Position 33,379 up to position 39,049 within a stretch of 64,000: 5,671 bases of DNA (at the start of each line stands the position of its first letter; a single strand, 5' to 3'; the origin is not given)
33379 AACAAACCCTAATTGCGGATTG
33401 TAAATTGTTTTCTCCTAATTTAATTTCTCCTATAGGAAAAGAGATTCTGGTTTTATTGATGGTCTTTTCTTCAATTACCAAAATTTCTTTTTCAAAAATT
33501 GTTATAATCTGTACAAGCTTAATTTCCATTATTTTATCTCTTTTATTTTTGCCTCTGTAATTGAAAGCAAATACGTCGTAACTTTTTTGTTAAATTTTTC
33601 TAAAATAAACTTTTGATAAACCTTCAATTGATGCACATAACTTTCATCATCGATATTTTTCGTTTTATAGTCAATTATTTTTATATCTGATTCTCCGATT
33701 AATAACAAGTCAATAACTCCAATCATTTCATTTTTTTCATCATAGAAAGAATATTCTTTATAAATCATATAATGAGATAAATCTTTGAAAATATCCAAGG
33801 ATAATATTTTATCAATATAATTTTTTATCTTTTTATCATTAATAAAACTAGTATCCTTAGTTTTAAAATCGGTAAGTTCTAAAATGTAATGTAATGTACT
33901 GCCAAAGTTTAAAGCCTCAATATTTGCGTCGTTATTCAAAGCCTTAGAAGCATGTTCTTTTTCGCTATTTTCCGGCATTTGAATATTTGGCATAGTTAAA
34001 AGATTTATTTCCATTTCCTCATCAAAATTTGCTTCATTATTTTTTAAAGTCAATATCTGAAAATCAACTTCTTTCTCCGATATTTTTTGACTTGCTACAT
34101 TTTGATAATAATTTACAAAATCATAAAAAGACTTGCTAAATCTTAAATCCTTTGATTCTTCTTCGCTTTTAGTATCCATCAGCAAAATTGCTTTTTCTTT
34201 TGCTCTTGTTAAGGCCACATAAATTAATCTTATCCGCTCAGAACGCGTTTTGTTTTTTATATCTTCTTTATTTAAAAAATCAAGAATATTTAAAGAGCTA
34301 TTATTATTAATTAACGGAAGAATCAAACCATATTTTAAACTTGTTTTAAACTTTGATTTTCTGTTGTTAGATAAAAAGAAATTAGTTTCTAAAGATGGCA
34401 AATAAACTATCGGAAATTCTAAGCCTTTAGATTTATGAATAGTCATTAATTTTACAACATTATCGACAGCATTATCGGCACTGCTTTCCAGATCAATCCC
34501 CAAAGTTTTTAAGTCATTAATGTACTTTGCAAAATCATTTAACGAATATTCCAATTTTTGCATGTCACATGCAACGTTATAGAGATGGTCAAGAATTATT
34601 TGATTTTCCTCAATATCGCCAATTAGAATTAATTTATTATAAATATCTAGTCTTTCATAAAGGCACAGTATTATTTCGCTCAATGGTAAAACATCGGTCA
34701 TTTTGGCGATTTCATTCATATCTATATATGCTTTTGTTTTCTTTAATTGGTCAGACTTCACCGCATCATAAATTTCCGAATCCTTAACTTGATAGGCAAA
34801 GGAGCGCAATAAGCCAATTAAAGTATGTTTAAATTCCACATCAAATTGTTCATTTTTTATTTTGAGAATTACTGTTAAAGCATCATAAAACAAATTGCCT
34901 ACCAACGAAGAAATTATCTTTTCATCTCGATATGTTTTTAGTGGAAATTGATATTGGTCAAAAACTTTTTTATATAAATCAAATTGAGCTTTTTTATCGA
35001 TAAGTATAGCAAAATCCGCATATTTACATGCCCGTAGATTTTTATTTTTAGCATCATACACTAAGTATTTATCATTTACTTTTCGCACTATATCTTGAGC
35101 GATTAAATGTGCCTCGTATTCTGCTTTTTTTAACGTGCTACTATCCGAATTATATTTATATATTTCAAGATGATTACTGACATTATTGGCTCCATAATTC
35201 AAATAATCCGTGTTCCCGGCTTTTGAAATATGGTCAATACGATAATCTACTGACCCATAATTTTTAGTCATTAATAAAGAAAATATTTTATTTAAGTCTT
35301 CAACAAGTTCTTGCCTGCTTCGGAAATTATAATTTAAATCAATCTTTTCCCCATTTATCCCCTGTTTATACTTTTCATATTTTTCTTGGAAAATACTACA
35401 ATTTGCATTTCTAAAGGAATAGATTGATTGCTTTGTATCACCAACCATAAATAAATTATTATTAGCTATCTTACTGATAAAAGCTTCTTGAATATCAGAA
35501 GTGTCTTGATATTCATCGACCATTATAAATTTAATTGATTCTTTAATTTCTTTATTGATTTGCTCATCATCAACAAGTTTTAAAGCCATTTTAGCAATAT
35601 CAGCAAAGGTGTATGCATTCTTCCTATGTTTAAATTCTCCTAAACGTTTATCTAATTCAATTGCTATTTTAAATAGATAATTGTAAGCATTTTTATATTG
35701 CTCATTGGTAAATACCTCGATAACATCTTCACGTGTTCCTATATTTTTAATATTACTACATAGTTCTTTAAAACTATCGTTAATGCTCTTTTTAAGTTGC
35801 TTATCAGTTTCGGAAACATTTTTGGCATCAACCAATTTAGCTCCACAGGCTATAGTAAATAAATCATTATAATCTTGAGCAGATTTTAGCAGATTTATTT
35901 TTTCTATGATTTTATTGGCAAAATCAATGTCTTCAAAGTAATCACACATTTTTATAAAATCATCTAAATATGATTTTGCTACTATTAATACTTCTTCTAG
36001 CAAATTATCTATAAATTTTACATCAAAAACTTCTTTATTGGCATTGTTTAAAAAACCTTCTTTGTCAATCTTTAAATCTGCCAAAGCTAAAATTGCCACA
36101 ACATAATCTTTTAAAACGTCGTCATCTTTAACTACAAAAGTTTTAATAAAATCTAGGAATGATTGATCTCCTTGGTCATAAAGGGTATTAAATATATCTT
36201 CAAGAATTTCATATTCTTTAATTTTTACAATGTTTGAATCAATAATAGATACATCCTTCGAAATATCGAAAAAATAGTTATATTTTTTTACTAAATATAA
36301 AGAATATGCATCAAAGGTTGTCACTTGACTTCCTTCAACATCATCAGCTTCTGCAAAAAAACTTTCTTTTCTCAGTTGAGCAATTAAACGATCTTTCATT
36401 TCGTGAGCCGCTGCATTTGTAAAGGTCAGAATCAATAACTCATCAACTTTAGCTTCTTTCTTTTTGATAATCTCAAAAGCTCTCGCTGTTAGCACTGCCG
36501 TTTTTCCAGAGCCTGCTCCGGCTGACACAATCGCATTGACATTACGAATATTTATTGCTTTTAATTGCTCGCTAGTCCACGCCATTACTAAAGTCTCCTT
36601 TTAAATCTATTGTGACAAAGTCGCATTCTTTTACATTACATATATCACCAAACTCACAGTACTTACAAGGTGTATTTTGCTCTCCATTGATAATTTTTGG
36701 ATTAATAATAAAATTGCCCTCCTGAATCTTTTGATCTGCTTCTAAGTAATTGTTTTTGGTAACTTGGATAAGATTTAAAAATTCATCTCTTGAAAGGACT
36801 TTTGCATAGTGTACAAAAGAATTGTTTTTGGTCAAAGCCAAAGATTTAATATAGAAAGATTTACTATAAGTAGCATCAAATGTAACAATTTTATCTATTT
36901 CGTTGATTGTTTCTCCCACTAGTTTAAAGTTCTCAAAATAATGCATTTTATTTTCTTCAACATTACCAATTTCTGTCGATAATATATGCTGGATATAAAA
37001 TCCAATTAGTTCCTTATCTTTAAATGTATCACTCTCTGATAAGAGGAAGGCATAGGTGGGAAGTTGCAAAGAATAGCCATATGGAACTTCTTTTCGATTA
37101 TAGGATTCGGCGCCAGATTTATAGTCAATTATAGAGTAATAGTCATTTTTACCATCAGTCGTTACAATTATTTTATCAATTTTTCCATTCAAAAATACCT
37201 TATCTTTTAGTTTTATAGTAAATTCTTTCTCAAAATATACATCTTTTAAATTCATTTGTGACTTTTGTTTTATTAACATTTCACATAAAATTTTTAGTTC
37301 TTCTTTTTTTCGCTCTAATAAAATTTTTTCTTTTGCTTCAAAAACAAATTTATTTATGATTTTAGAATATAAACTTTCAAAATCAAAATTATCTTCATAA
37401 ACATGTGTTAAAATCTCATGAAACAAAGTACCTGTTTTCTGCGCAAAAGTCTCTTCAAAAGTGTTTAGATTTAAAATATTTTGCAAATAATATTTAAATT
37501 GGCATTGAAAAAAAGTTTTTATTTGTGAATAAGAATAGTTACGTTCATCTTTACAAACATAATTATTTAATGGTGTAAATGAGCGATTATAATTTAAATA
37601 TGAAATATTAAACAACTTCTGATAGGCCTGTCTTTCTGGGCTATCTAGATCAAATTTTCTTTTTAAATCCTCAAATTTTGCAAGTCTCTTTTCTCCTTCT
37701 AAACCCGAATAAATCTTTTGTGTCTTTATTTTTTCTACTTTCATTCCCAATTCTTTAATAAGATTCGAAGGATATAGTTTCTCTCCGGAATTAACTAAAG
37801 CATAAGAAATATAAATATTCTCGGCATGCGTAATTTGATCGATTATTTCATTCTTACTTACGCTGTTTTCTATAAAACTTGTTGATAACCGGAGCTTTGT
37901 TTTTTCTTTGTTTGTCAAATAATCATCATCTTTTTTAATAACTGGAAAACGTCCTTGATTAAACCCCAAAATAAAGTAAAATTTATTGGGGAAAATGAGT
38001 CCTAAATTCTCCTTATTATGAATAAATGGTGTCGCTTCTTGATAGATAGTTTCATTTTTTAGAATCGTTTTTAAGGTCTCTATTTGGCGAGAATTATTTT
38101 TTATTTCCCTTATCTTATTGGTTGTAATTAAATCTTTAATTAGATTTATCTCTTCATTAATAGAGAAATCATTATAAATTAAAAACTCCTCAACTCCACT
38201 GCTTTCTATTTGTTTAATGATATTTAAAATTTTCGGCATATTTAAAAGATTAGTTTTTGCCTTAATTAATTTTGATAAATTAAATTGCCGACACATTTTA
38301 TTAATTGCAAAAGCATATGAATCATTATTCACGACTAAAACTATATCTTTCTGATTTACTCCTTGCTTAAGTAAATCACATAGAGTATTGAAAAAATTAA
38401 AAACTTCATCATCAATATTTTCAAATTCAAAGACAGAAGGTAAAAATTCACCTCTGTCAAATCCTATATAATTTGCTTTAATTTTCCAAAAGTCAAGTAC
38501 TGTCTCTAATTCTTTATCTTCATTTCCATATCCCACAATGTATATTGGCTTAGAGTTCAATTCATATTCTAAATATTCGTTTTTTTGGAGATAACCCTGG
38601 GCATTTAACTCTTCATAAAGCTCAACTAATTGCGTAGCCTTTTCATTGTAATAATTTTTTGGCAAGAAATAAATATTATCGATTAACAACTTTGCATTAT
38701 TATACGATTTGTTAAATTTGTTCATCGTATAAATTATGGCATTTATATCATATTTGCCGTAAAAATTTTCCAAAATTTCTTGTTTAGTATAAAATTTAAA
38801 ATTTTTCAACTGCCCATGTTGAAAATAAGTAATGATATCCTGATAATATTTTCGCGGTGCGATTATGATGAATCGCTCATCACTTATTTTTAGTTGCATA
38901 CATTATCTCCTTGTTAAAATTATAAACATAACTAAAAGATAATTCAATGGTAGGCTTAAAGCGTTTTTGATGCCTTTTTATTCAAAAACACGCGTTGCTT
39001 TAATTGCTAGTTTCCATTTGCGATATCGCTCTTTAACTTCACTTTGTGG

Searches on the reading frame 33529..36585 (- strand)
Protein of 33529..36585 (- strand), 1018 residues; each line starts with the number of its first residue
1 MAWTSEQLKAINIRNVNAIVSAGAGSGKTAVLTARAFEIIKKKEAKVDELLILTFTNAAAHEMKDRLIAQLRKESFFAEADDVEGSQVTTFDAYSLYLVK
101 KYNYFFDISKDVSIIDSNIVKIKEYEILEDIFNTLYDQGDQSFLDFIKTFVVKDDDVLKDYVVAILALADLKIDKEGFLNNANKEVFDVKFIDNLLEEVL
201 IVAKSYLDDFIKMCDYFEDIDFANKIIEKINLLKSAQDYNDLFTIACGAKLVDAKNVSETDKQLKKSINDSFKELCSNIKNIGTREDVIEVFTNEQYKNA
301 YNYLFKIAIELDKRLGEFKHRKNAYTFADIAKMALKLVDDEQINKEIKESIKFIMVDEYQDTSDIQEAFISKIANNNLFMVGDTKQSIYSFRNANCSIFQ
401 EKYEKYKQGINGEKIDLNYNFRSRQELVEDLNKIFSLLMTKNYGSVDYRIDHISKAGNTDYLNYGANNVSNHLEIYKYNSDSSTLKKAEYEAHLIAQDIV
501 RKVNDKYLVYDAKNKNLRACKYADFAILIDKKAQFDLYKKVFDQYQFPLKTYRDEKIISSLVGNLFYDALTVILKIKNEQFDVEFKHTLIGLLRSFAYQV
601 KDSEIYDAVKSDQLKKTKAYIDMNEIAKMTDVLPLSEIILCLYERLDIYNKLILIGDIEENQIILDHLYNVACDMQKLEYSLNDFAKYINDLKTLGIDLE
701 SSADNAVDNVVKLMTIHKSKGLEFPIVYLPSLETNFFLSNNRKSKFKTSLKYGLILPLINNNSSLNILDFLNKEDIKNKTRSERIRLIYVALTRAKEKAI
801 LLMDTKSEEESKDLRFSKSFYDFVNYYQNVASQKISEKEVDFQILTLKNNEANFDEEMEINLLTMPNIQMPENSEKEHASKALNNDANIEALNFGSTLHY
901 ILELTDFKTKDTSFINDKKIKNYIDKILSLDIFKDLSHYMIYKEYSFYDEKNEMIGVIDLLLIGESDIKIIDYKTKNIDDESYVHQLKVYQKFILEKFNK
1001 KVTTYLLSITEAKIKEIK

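Call 53: search_protein_families(library=pfam, proteins=[window:33529-36585:-], max_evalue=0.00001)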
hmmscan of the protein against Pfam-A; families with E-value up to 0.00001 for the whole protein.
window:33529-36585:- (1018 aa): 4 families
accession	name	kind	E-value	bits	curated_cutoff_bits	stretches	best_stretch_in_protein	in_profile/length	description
PF00580.27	UvrD-helicase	-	6.9e-51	173.9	23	1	3-407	1-271/271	UvrD/REP helicase N-terminal domain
PF13245.12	AAA_19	-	1.1e-19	71.3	25.1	2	8-70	2-64/134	AAA domain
PF13361.12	UvrD_C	-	2.2e-19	70.5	25.6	1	665-801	241-345/350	UvrD-like helicase C-terminal domain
PF13538.12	UvrD_C_2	-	1.9e-10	40.9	27.4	0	713-732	4-25/52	UvrD-like helicase C-terminal domain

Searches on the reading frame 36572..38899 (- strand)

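Call 53: search_protein_families(library=pfam, proteins=[window:36572-38899:-], max_evalue=0.00001)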
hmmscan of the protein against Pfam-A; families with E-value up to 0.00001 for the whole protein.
window:36572-38899:- (775 aa): 1 family
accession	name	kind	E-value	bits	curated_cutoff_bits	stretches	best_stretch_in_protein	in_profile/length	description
PF12705.13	PDDEXK_1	-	4.5e-28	99.3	22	1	455-755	2-247/247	PD-(D/E)XK nuclease superfamily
